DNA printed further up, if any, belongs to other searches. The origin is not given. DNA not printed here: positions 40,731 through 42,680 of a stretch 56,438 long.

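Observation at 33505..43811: HdrB-less HdrA/MvhD/MetFV/HdrC gene train: candidate unconventional electron-bifurcating methylene-THF reductase complex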

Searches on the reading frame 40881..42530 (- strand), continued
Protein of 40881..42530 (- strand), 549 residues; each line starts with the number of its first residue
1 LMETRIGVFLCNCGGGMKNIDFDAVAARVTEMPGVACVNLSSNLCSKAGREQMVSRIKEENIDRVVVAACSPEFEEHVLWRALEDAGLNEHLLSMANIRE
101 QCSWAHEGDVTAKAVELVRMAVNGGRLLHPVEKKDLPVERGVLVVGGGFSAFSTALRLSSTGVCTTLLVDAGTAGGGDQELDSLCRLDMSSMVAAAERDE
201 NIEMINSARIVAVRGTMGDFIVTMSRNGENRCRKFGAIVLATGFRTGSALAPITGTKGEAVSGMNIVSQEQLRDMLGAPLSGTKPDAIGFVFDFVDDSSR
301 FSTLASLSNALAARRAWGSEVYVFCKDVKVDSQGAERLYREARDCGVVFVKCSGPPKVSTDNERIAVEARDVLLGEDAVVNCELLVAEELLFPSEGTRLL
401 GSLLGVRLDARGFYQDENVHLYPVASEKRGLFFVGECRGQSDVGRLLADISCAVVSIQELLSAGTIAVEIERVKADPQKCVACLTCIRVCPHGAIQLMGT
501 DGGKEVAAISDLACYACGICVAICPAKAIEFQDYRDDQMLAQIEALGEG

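Call 72: find_homologous_proteins(query=A3, max_evalue=1e-30)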
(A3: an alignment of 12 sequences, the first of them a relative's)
Query A3 (12 sequences) (684 aa, profile of the alignment): 196 proteins with E <= 1e-30 among 8000 candidates; the best 120 are listed.
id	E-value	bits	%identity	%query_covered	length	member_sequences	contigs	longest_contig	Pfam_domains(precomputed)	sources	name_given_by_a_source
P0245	6.2e-276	935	100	100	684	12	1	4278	PF14697.12,PF13450.13,PF02662.22,PF07992.21,PF12837.13,PF00070.34,PF12838.13,PF12831.14,PF01266.31,PF00890.31,PF00037.33,PF13237.12,PF13187.12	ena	-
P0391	1.9e-264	897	81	100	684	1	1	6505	PF14697.12,PF13450.13,PF02662.22,PF07992.21,PF12837.13,PF03486.21,PF12838.13,PF12831.14,PF01266.31,PF00890.31,PF00037.33,PF25160.2,PF13237.12,PF13187.12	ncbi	-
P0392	4.3e-263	892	77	100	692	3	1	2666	PF14697.12,PF13450.13,PF02662.22,PF07992.21,PF12837.13,PF13484.12,PF12838.13,PF12831.14,PF01266.31,PF00890.31,PF00037.33,PF13237.12,PF13187.12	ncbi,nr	ncbi:MAG: hydrogenase iron-sulfur subunit [Candidatus Latescibacteria bacterium]|nr:hydrogenase iron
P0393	5.2e-197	674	39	81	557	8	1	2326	PF14697.12,PF13450.13,PF07992.21,PF12837.13,PF00070.34,PF13484.12,PF12838.13,PF12831.14,PF01266.31,PF00037.33,PF13738.13,PF13237.12,PF13187.12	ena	-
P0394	9.3e-190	650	38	80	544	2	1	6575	PF14697.12,PF13450.13,PF07992.21,PF12837.13,PF00070.34,PF13484.12,PF12838.13,PF01494.26,PF12831.14,PF01266.31,PF12797.13,PF00890.31,PF00037.33,PF13738.13,PF13237.12,PF13187.12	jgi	-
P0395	1.0e-188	647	31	100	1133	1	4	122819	PF14697.12,PF13450.13,PF02662.22,PF07992.21,PF12837.13,PF00070.34,PF03486.21,PF13484.12,PF12838.13,PF13454.13,PF01134.29,PF01494.26,PF12831.14,PF01946.24,PF01266.31,PF01593.31,PF12797.13,PF00890.31,PF00037.33,PF13738.13,PF01262.28,PF13237.12,PF13187.12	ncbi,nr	ncbi:MAG: FAD-dependent oxidoreductase [Armatimonadota bacterium]|nr:FAD-dependent oxidoreductase [A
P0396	1.5e-188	646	38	80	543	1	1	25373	PF14697.12,PF13450.13,PF07992.21,PF12837.13,PF00070.34,PF13484.12,PF12838.13,PF01494.26,PF12831.14,PF01266.31,PF12797.13,PF00037.33,PF13738.13,PF13237.12,PF13187.12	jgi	-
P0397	6.4e-188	644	38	80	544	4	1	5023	PF14697.12,PF13450.13,PF07992.21,PF12837.13,PF00070.34,PF03486.21,PF13484.12,PF12838.13,PF01494.26,PF12831.14,PF01266.31,PF12797.13,PF00890.31,PF00037.33,PF13738.13,PF25160.2,PF13237.12,PF13187.12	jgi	jgi:heterodisulfide reductase subunit A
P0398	4.4e-187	641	43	80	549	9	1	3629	PF14697.12,PF13450.13,PF07992.21,PF12837.13,PF00070.34,PF03486.21,PF13484.12,PF12838.13,PF12797.13,PF00037.33,PF13237.12,PF13187.12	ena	-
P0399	2.8e-183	629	36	80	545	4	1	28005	PF14697.12,PF07992.21,PF12837.13,PF00070.34,PF13484.12,PF12838.13,PF01266.31,PF12797.13,PF00037.33,PF13738.13,PF13237.12,PF13187.12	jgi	-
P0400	2.2e-178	613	32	80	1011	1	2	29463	PF14697.12,PF13450.13,PF07992.21,PF12837.13,PF00070.34,PF03486.21,PF13484.12,PF12838.13,PF01134.29,PF01494.26,PF12831.14,PF01946.24,PF01266.31,PF12797.13,PF00890.31,PF00037.33,PF13738.13,PF01262.28,PF25160.2,PF13237.12,PF13183.12,PF13187.12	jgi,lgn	jgi:heterodisulfide reductase subunit A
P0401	7.8e-177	607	33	80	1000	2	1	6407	PF14697.12,PF13450.13,PF07992.21,PF12837.13,PF00070.34,PF03486.21,PF12798.13,PF13484.12,PF01266.31,PF00890.31,PF13738.13,PF25160.2,PF13237.12,PF12838.13,PF13454.13,PF01134.29,PF01494.26,PF12831.14,PF01946.24,PF01593.31,PF12797.13,PF00037.33,PF01262.28,PF13183.12,PF13187.12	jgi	-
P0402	1.7e-175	603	41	77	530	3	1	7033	PF14697.12,PF13450.13,PF07992.21,PF12837.13,PF00070.34,PF03486.21,PF13484.12,PF12838.13,PF12797.13,PF00037.33,PF25160.2,PF13237.12,PF13187.12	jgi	jgi:heterodisulfide reductase subunit A-like polyferredoxin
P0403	2.6e-173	596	30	97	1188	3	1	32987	PF14697.12,PF13450.13,PF02662.22,PF07992.21,PF12837.13,PF00070.34,PF03486.21,PF13484.12,PF12838.13,PF01134.29,PF01494.26,PF12831.14,PF01266.31,PF12797.13,PF00890.31,PF00037.33,PF13738.13,PF01262.28,PF13237.12,PF13183.12,PF13187.12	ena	-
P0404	2.2e-164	566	32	80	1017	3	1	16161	PF14697.12,PF13450.13,PF07992.21,PF12837.13,PF00070.34,PF03486.21,PF13484.12,PF12838.13,PF01134.29,PF12831.14,PF01266.31,PF01593.31,PF00890.31,PF00037.33,PF13237.12,PF13187.12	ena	-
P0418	8.6e-151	521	31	80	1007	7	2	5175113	PF14697.12,PF13450.13,PF07992.21,PF12837.13,PF00070.34,PF03486.21,PF12838.13,PF01134.29,PF01494.26,PF12831.14,PF01266.31,PF00890.31,PF00037.33,PF13738.13,PF01262.28,PF13237.12,PF13187.12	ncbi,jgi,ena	jgi:heterodisulfide reductase subunit A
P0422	2.4e-144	500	35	80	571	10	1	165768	PF01266.31,PF13450.13,PF07992.21,PF12837.13,PF00037.33,PF12838.13,PF13187.12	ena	-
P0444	3.3e-125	437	31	80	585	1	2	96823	PF14697.12,PF13450.13,PF07992.21,PF13484.12,PF12838.13,PF01494.26,PF12831.14,PF01266.31,PF00890.31,PF00037.33,PF13237.12,PF13187.12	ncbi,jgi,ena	-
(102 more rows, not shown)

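Call 73: find_encoding_contigs(protein=P0418, flank=8000, max_places=2)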
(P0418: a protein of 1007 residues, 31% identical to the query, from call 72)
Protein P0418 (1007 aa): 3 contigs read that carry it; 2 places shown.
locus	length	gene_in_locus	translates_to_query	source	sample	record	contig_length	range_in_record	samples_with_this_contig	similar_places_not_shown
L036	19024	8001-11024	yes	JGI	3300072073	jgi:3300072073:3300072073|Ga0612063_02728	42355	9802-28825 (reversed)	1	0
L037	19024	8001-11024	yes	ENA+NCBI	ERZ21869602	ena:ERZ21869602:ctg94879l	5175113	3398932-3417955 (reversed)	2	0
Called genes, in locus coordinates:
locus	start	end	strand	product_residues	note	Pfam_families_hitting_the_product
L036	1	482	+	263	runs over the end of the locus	PF13476:AAA_23, PF00005:ABC_tran, PF13304:AAA_21 (faint), PF12399:BCA_ABC_TP_C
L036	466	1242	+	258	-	PF00005:ABC_tran, PF13304:AAA_21 (faint)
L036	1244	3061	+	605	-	PF00501:AMP-binding, PF23562:AMP-binding_C_3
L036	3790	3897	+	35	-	-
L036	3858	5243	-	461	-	PF00989:PAS, PF08448:PAS_4, PF13188:PAS_8, PF13426:PAS_9, PF00158:Sigma54_activat, PF14532:Sigma54_activ_2, PF07728:AAA_5, PF25601:AAA_lid_14, +3 more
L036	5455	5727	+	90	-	-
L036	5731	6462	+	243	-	PF13183:Fer4_8, PF13237:Fer4_10 (faint), PF12838:Fer4_7 (faint), PF13187:Fer4_9 (weak), PF13534:Fer4_17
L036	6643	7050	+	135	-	PF02754:CCG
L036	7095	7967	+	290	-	PF02219:MTHFR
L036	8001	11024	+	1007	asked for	PF12831:FAD_oxidored, PF13450:NAD_binding_8 (weak), PF07992:Pyr_redox_2 (weak), PF00890:FAD_binding_2 (weak), PF07992:Pyr_redox_2 (weak), PF12831:FAD_oxidored, PF13187:Fer4_9 (weak), PF13237:Fer4_10, +11 more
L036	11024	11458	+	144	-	PF02662:FlpD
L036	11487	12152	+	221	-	PF12225:DUF5981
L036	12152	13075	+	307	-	PF02219:MTHFR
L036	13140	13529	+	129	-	PF00072:Response_reg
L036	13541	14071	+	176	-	-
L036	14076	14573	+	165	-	-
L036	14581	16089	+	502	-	PF08448:PAS_4, PF13426:PAS_9 (weak), PF00989:PAS, PF13188:PAS_8, PF13426:PAS_9, PF00512:HisKA, PF02518:HATPase_c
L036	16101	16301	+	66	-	-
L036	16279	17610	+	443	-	PF00072:Response_reg, PF00989:PAS, PF13188:PAS_8 (weak), PF08448:PAS_4, PF13426:PAS_9, PF00512:HisKA, PF02518:HATPase_c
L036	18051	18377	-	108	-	-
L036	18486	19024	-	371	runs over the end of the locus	PF00989:PAS, PF08448:PAS_4, PF13426:PAS_9, PF07228:SpoIIE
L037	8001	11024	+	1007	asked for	PF12831:FAD_oxidored, PF13450:NAD_binding_8 (weak), PF07992:Pyr_redox_2 (weak), PF00890:FAD_binding_2 (weak), PF07992:Pyr_redox_2 (weak), PF12831:FAD_oxidored, PF13187:Fer4_9 (weak), PF13237:Fer4_10, +11 more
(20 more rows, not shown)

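Call 74: find_encoding_contigs(protein=P0396, flank=8000, max_places=1)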
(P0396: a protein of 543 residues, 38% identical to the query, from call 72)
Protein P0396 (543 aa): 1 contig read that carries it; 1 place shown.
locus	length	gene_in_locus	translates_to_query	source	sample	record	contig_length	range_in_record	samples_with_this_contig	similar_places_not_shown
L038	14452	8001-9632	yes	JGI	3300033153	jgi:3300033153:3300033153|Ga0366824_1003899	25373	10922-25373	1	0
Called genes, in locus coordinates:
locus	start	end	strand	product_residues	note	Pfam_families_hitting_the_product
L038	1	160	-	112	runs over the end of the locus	PF01250:Ribosomal_S6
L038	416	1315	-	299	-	PF00491:Arginase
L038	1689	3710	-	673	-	PF01590:GAF, PF13185:GAF_2, PF13492:GAF_3, PF00989:PAS, PF08448:PAS_4, PF13188:PAS_8, PF13426:PAS_9, PF07730:HisKA_3, +2 more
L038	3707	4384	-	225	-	PF00072:Response_reg, PF00196:GerE, PF13384:HTH_23 (faint)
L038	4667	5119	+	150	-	PF00072:Response_reg (weak)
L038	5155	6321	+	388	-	PF00027:cNMP_binding, PF02518:HATPase_c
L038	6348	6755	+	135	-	PF00072:Response_reg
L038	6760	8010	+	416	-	PF00890:FAD_binding_2 (weak), PF01266:DAO, PF07992:Pyr_redox_2 (weak), PF12831:FAD_oxidored (weak), PF13450:NAD_binding_8, PF13738:Pyr_redox_3 (faint), PF12838:Fer4_7 (weak), PF07992:Pyr_redox_2 (weak), +1 more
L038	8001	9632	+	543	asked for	PF07992:Pyr_redox_2, PF13738:Pyr_redox_3, PF00070:Pyr_redox, PF01266:DAO (weak), PF12831:FAD_oxidored (weak), PF12838:Fer4_7, PF13237:Fer4_10, PF14697:Fer4_21, +7 more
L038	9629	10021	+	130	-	PF02662:FlpD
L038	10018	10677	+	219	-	PF12225:DUF5981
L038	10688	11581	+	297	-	PF02219:MTHFR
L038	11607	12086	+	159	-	PF13183:Fer4_8, PF13237:Fer4_10 (weak), PF12838:Fer4_7 (weak), PF13187:Fer4_9 (weak), PF13484:Fer4_16 (faint), PF13534:Fer4_17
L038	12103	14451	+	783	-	?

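Call 75: find_encoding_contigs(protein=P0391, flank=8000, max_places=1)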
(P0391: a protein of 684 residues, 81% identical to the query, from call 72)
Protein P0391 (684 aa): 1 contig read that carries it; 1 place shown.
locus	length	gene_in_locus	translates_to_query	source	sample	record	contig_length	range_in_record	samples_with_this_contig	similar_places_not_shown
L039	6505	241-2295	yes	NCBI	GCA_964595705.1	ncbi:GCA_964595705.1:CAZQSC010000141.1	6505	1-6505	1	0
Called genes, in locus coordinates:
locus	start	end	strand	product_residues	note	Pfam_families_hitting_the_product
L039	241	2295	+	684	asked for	PF00890:FAD_binding_2, PF01266:DAO, PF07992:Pyr_redox_2, PF12831:FAD_oxidored, PF13450:NAD_binding_8, PF12838:Fer4_7, PF13237:Fer4_10, PF14697:Fer4_21, +6 more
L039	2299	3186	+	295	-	PF00763:THF_DHG_CYH, PF02882:THF_DHG_CYH_C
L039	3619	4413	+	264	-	PF01149:Fapy_DNA_glyco, PF06831:H2TH, PF06827:zf-FPG_IleRS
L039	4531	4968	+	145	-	PF13596:PAS_10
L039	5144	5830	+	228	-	PF01613:Flavin_Reduct, PF00301:Rubredoxin, PF21349:RUBY_RBDX (faint)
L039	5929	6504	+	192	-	?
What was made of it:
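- In L039, folD follows an HdrA2-MvhD fusion (call 75).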

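Call 76: find_encoding_contigs(protein=P0422, flank=8000, max_places=1)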
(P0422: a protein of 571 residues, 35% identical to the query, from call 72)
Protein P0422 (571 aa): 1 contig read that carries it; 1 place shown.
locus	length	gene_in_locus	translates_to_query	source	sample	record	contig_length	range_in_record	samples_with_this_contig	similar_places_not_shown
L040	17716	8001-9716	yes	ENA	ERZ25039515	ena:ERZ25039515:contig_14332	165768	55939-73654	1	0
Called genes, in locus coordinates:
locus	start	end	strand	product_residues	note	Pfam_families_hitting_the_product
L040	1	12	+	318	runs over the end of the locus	PF03599:CdhD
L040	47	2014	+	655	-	PF03063:Prismane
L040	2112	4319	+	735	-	PF18537:CODH_A_N, PF03598:CdhC, PF19436:ACS_CODH_B_C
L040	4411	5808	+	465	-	PF04060:FeS, PF03599:CdhD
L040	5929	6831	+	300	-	PF00809:Pterin_bind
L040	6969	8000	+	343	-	PF00070:Pyr_redox (faint), PF00890:FAD_binding_2 (weak), PF01266:DAO, PF07992:Pyr_redox_2, PF12831:FAD_oxidored (weak), PF13450:NAD_binding_8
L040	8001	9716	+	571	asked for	PF07992:Pyr_redox_2 (weak), PF01266:DAO (weak), PF13450:NAD_binding_8, PF00037:Fer4 (faint), PF12837:Fer4_6 (faint), PF12838:Fer4_7, PF13187:Fer4_9 (weak)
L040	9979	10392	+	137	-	PF02662:FlpD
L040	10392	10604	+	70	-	-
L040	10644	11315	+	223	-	PF12225:DUF5981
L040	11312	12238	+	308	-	PF02219:MTHFR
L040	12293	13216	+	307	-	PF02219:MTHFR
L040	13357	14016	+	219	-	-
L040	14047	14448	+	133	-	PF13183:Fer4_8 (weak), PF13534:Fer4_17 (weak)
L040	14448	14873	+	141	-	PF02085:Cytochrom_CIII, PF14537:Cytochrom_c3_2 (faint), PF14522:Cytochrome_C7 (weak)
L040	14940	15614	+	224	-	PF12225:DUF5981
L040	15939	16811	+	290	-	PF02219:MTHFR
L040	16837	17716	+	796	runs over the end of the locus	PF00989:PAS (weak), PF13426:PAS_9, PF00989:PAS, PF13426:PAS_9, PF00989:PAS, PF13426:PAS_9, PF00512:HisKA, PF02518:HATPase_c, +7 more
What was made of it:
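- In L040, CODH/ACS-acsE lie directly upstream of an HdrA1-like/HdrA2-like/MvhD/MetV/MetF set (call 76). L040 has an HdrA1-like/HdrA2-like/MvhD/MetV/MetF set with no HdrL (call 76).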

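Call 77: find_encoding_contigs(protein=P0444, flank=8000, max_places=1)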
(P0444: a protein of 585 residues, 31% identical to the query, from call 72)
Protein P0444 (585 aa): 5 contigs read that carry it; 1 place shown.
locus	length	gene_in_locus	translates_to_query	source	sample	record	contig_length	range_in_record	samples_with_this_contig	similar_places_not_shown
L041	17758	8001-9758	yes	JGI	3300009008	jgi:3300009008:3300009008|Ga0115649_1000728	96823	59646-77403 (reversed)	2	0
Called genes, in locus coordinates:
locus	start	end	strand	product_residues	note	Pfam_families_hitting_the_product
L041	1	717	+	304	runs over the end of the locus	-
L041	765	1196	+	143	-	PF05025:RbsD_FucU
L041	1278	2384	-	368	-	PF00465:Fe-ADH, PF13685:Fe-ADH_2 (weak), PF25137:ADH_Fe_C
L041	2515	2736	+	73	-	-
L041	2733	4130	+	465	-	PF00474:SSF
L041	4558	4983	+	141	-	PF02662:FlpD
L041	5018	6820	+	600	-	PF00070:Pyr_redox (faint), PF00890:FAD_binding_2 (weak), PF01134:GIDA (faint), PF07992:Pyr_redox_2 (weak), PF12831:FAD_oxidored, PF13450:NAD_binding_8 (weak), PF00037:Fer4 (faint)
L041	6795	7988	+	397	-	PF25160:LdpA_Fe-S-bd (faint), PF12838:Fer4_7 (weak), PF13183:Fer4_8, PF13187:Fer4_9 (weak), PF13237:Fer4_10, PF13534:Fer4_17 (weak)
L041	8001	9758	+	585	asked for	PF00890:FAD_binding_2, PF01266:DAO, PF07992:Pyr_redox_2, PF12831:FAD_oxidored, PF13450:NAD_binding_8, PF12838:Fer4_7 (weak), PF13187:Fer4_9 (weak), PF13237:Fer4_10, +4 more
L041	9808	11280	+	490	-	PF09423:PhoD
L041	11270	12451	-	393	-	-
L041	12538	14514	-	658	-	PF13715:CarbopepD_reg_2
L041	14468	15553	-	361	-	PF04773:FecR, PF16344:FecR_C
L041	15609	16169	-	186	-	PF07638:Sigma70_ECF (weak), PF04542:Sigma70_r2, PF08281:Sigma70_r4_2, PF04545:Sigma70_r4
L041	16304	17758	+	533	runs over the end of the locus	-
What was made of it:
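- L041 shows HdrA2-like proteins in a context with no MTHFR (call 77).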
